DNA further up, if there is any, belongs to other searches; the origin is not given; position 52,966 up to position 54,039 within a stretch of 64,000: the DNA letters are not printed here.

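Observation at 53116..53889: Secreted protein with a PEP-CTERM / IPTL-CTERM-like tail in a T9SS-bearing Bacteroidota genome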

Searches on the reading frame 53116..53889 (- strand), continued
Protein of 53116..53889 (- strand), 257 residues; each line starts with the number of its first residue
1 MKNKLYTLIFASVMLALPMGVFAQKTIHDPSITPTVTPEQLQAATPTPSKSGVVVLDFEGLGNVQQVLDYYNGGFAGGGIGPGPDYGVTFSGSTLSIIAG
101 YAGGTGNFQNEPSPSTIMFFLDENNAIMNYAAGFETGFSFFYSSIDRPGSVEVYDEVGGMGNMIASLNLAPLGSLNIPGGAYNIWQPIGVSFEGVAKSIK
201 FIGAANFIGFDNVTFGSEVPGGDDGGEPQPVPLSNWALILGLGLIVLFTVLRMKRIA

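Call 34: find_homologous_proteins(query=L004:10931-11503:+, max_evalue=0.001)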
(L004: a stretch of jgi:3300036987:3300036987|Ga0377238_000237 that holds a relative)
Query L004:10931-11503:+ (190 aa): 267 proteins with E <= 0.001 among 618 candidates; the best 120 are listed.
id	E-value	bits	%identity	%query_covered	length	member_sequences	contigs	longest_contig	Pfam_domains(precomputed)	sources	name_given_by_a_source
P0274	3.5e-118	410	100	100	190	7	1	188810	-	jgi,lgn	jgi:exosortase/archaeosortase family protein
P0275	2.2e-105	369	88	100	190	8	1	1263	-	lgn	-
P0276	1.1e-71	259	62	100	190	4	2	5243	PF09721.16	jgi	jgi:exosortase/archaeosortase family protein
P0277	1.7e-71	258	63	95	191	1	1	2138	PF09721.16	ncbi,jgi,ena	jgi:exosortase/archaeosortase family protein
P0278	1.9e-71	258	63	95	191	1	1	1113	PF09721.16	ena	-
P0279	6.1e-71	256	63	95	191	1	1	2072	PF09721.16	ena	-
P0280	2.5e-70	254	60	99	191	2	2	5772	-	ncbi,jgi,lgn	jgi:exosortase/archaeosortase family protein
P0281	2.0e-62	229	55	99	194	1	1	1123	PF09721.16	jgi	-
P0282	4.1e-62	228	56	98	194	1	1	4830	PF09721.16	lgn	-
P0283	1.1e-61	226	54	99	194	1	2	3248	PF09721.16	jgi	jgi:exosortase/archaeosortase family protein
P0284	2.2e-61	225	55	96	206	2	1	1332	PF09721.16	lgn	-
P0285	6.5e-61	224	57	91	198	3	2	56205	PF09721.16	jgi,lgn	-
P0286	1.5e-60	223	52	98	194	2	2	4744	PF09721.16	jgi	jgi:exosortase/archaeosortase family protein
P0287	3.2e-60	222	57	95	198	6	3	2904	PF09721.16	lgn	-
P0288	3.5e-60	221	56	95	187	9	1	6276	PF09721.16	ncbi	-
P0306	5.4e-58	214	54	95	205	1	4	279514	PF09721.16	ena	-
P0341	5.9e-55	204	56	90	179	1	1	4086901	PF09721.16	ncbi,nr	ncbi:MAG: archaeosortase/exosortase family protein [Bacteroidota bacterium]|nr:archaeosortase/exosor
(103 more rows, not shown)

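Call 36: find_related_loci(query=A3, collection=genome_contigs, flank=10000)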
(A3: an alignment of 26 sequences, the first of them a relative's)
Query A3 (190 aa) in genome_contigs; peptide patterns used: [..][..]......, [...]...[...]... (x = any residue, [..] = any of these).
87 stretches matched a pattern; 59 encode a relative of the query (tblastn E <= 1e-3); 58 distinct loci.
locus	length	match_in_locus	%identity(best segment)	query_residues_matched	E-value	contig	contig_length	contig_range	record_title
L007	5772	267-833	60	1-189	4e-72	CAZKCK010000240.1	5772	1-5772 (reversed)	MAG TPA_asm: uncultured Bacteroidales bacterium isolate SRP272421_co2_161 genome assembly, contig: NODE_57180_length_577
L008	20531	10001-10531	54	6-182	1e-62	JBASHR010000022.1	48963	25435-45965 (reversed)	MAG: Bacteroidales bacterium isolate MFD13481_ilm_asm_bin22 k127_33498, whole genome shotgun sequence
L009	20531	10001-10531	54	6-182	1e-62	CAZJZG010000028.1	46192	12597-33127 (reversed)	MAG TPA_asm: uncultured Bacteroidales bacterium isolate binchicken_co235_404 genome assembly, contig: NODE_1877_length_4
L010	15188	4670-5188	56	10-182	3e-62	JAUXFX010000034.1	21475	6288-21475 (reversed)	MAG: Bacteroidota bacterium isolate CSMAG_2914 CSMAG_2914_k117_6596033_length_21475_cov_17.4937, whole genome shotgun se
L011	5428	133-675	55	2-182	4e-62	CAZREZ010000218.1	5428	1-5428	MAG TPA_asm: uncultured Bacteroidales bacterium isolate binchicken_co181_636 genome assembly, contig: NODE_34112_length_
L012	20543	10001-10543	54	2-182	6e-62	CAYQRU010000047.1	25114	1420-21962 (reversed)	MAG TPA_asm: uncultured Bacteroidales bacterium isolate binchicken_co22_54 genome assembly, contig: NODE_2088_length_251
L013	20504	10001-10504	57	16-182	2e-61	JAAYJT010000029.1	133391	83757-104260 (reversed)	MAG: Bacteroidales bacterium isolate AS10tlH2TH_315 93949_AS10, whole genome shotgun sequence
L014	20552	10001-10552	52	1-184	2e-61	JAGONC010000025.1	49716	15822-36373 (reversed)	MAG: Lentimicrobiaceae bacterium isolate Go_SlDig_bin_446 Go_SlDig_1789_length_49716_cov_6.412108, whole genome shotgun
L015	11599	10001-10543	55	2-182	4e-61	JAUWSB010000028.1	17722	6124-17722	MAG: Bacteroidota bacterium isolate CSMAG_2543 CSMAG_2543_k127_2352585_length_17722_cov_234.7219, whole genome shotgun s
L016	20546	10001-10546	51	1-182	8e-61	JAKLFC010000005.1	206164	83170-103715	MAG: Bacteroidetes bacterium isolate RA.bin148 RA.bin148_5, whole genome shotgun sequence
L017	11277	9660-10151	60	27-189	1e-60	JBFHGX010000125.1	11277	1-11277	MAG: Bacteroidales bacterium isolate Mix_sand07.2021.05.G.166 k141_1140454_length_11277_cov_30.1444, whole genome shotgu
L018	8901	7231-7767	53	6-182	1e-59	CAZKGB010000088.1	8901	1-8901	MAG TPA_asm: uncultured Lentimicrobiaceae bacterium isolate binchicken_co291_82 genome assembly, contig: NODE_2569_lengt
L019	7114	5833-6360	54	11-182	6e-60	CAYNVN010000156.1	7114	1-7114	MAG TPA_asm: uncultured Lentimicrobiaceae bacterium isolate binchicken_co219_445 genome assembly, contig: k141_502312, w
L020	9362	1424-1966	54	2-182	1e-59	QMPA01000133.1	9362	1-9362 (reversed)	MAG: Bacteroidetes bacterium isolate B6_G9 B6_Guay9_scaffold_09765, whole genome shotgun sequence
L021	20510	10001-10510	53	3-182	4e-59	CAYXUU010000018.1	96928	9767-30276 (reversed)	MAG TPA_asm: uncultured Bacteroidales bacterium isolate SRP167671_co1_178 genome assembly, contig: NODE_187_length_96928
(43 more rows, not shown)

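Call 38: find_encoding_contigs(protein=P0003, flank=10000, max_places=4)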
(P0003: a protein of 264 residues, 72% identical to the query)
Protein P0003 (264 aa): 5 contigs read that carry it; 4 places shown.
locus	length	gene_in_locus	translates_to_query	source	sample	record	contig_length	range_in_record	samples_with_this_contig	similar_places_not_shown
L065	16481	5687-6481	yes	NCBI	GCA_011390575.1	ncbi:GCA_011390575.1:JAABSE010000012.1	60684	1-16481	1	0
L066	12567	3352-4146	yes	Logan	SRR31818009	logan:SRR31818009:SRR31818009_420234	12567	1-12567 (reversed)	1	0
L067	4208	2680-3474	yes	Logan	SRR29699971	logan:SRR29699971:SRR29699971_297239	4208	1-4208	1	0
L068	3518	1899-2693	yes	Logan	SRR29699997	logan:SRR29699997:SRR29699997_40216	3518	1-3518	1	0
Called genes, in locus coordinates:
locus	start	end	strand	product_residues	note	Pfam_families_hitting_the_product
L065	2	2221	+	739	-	?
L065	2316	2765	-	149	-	PF09424:YqeY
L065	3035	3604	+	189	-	PF09721:Exosortase_EpsH (weak)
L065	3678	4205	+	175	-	-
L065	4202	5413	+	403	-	PF12833:HTH_18, PF00165:HTH_AraC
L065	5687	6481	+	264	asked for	-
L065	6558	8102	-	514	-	PF00091:Tubulin, PF12327:FtsZ_C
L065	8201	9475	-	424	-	PF11104:PilM_2 (faint), PF14450:FtsA, PF02491:SHS2_FTSA, PF06277:EutA, PF06723:MreB_Mbl, PF14450:FtsA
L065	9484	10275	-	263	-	PF03799:FtsQ_DivIB_C (faint)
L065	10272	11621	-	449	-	PF01225:Mur_ligase, PF08245:Mur_ligase_M, PF02875:Mur_ligase_C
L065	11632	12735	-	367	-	PF03033:Glyco_transf_28, PF04101:Glyco_tran_28_C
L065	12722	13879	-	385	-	PF01098:FTSW_RODA_SPOVE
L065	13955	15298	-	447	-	PF21377:MurD_N, PF21799:MurD-like_N (weak), PF08245:Mur_ligase_M, PF02875:Mur_ligase_C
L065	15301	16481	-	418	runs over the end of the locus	PF10555:MraY_sig1 (weak), PF00953:Glycos_transf_4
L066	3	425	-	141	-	?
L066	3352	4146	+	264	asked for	-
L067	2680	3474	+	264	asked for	-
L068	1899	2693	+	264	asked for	-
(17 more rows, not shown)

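Call 39: find_encoding_contigs(protein=P0002, flank=10000, max_places=4)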
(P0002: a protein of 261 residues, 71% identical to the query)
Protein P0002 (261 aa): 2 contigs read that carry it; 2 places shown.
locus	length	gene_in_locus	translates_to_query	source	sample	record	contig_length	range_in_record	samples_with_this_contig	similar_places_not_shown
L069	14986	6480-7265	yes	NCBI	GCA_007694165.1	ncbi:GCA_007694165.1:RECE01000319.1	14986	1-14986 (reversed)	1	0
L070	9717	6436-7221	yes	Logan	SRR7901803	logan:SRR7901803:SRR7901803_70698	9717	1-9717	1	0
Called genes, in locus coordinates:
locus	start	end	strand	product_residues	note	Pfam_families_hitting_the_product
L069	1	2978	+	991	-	PF06832:BiPBP_C (faint), PF13573:SprB, PF18962:Por_Secre_tail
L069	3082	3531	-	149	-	PF09424:YqeY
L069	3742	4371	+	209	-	PF09721:Exosortase_EpsH (weak)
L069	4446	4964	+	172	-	-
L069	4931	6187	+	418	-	PF12833:HTH_18, PF00165:HTH_AraC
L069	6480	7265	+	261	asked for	-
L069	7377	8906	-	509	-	PF00091:Tubulin, PF12327:FtsZ_C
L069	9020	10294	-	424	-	PF11104:PilM_2 (faint), PF14450:FtsA, PF02491:SHS2_FTSA, PF06277:EutA (weak), PF06723:MreB_Mbl, PF14450:FtsA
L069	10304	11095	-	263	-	-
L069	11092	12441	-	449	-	PF01225:Mur_ligase, PF08245:Mur_ligase_M, PF02875:Mur_ligase_C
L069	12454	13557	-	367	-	PF03033:Glyco_transf_28, PF04101:Glyco_tran_28_C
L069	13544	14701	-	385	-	PF01098:FTSW_RODA_SPOVE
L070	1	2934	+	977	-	?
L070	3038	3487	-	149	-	PF09424:YqeY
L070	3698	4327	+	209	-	PF09721:Exosortase_EpsH (weak)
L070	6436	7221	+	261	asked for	-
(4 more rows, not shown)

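Call 46: search_solved_structures(query=A4, max_evalue=1)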
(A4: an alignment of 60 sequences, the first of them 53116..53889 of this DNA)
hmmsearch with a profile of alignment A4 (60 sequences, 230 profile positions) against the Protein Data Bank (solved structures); distinct sequences matched with E-value up to 1: 3.
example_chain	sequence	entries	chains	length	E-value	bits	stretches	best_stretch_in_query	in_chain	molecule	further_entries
6njl_I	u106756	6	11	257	0.16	14.4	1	23-73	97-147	11B8 scFv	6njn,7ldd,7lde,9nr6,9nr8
2eea_A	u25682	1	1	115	0.56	12.6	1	45-82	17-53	Filamin-B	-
5wgv_A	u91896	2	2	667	0.82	12.1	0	107-147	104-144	Flavin-dependent halogenase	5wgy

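Call 52: find_encoding_contigs(protein=P0099, flank=10000, max_places=3)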
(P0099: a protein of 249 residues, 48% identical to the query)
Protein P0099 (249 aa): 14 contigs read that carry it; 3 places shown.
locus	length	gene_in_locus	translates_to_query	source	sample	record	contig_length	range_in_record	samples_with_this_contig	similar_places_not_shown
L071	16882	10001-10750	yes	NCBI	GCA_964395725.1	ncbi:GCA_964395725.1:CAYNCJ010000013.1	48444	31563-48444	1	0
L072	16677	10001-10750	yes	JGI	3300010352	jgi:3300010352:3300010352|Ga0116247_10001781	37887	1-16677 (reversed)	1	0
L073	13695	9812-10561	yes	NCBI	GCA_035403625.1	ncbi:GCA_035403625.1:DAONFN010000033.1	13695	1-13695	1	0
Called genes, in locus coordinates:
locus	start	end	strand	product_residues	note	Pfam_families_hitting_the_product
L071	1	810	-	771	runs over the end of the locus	PF04023:FeoA, PF01926:MMR_HSR1, PF02421:FeoB_N, PF17910:FeoB_Cyto, PF07670:Gate, PF07664:FeoB_C, PF07670:Gate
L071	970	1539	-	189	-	PF08889:WbqC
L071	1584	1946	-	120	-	PF00085:Thioredoxin, PF13098:Thioredoxin_2 (weak)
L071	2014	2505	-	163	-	PF00085:Thioredoxin, PF13098:Thioredoxin_2, PF13905:Thioredoxin_8 (faint)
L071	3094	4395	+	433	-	PF07969:Amidohydro_3, PF01979:Amidohydro_1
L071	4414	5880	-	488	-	PF18962:Por_Secre_tail (weak)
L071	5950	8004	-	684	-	-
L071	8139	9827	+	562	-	PF07837:FTCD_N, PF02971:FTCD, PF04961:FTCD_C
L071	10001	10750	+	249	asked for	PF18203:IPTL-CTERM (faint)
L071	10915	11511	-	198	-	-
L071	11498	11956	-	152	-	PF09721:Exosortase_EpsH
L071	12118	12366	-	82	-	-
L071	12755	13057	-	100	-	-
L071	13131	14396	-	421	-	PF00512:HisKA, PF02518:HATPase_c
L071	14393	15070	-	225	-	PF00072:Response_reg, PF00486:Trans_reg_C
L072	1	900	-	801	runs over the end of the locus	PF04023:FeoA, PF01926:MMR_HSR1, PF02421:FeoB_N, PF17910:FeoB_Cyto, PF07670:Gate, PF07664:FeoB_C, PF07670:Gate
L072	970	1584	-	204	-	PF08889:WbqC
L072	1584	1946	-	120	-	PF00085:Thioredoxin, PF13098:Thioredoxin_2 (weak)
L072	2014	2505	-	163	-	PF00085:Thioredoxin, PF13098:Thioredoxin_2, PF13905:Thioredoxin_8 (faint)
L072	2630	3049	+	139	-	PF12760:Zn_ribbon_IS1595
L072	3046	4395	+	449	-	PF07969:Amidohydro_3 (weak), PF01979:Amidohydro_1, PF07969:Amidohydro_3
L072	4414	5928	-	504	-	PF18962:Por_Secre_tail (weak)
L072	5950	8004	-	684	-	-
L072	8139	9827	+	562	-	PF07837:FTCD_N, PF02971:FTCD, PF04961:FTCD_C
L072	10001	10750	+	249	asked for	PF18203:IPTL-CTERM (faint)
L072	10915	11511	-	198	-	-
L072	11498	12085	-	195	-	PF09721:Exosortase_EpsH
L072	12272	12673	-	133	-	-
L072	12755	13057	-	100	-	-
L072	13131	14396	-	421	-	PF00512:HisKA, PF02518:HATPase_c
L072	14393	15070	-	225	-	PF00072:Response_reg, PF00486:Trans_reg_C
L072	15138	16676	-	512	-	?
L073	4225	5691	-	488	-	PF18962:Por_Secre_tail (weak)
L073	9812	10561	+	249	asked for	PF18203:IPTL-CTERM (faint)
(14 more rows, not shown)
